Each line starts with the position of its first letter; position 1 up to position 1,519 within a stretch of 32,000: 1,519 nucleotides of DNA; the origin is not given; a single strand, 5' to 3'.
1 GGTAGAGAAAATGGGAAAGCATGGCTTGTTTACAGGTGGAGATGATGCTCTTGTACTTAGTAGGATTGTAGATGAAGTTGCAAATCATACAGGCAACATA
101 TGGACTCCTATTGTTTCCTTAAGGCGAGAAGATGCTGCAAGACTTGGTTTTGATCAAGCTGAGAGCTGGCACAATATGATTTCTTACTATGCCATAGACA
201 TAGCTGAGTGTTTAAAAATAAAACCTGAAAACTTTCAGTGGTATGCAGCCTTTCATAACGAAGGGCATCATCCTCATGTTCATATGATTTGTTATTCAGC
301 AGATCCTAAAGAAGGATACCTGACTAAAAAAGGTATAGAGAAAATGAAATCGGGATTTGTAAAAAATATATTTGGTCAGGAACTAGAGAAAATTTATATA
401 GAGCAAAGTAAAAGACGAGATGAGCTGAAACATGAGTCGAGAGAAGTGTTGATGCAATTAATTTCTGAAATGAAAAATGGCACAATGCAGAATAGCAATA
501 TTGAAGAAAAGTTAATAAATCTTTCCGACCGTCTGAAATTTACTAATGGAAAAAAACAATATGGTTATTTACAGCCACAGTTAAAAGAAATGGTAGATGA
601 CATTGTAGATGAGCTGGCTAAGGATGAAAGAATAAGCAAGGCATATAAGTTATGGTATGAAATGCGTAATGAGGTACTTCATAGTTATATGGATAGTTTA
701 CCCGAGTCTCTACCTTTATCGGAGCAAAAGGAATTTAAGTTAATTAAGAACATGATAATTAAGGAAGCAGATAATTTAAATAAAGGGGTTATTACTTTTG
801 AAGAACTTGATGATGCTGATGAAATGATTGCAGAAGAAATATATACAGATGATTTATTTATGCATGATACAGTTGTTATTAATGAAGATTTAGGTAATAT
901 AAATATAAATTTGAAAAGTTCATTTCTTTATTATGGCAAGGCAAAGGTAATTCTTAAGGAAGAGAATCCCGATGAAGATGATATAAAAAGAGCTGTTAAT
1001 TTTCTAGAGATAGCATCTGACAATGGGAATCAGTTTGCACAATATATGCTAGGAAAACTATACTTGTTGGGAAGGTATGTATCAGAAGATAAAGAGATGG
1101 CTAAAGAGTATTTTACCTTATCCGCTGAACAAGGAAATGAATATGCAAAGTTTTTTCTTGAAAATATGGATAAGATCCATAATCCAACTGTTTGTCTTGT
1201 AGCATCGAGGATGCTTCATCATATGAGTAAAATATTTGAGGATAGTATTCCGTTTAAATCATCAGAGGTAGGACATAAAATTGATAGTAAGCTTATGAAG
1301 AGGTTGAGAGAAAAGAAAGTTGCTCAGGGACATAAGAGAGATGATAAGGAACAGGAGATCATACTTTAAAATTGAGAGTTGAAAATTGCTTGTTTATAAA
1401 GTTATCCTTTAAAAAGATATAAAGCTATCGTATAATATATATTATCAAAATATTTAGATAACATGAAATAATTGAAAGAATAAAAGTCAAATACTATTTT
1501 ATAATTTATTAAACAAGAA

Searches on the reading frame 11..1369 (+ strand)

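Call 19: search_protein_families(library=pfam, proteins=[window:11-1369:+], max_evalue=0.001)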
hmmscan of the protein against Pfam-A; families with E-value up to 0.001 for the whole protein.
window:11-1369:+ (452 aa): 3 families
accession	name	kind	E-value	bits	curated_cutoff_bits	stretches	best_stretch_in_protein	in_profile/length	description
PF18555.7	MobL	-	2.6e-24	86.4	28.5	1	11-271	75-352/383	MobL relaxases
PF08238.18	Sel1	-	1.3e-09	38.7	30.7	1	343-376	3-36/36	Sel1 repeat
PF03432.20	Relaxase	-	0.00094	19.9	24.6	1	68-105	72-109/132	MobA/VirD2-like, nuclease domain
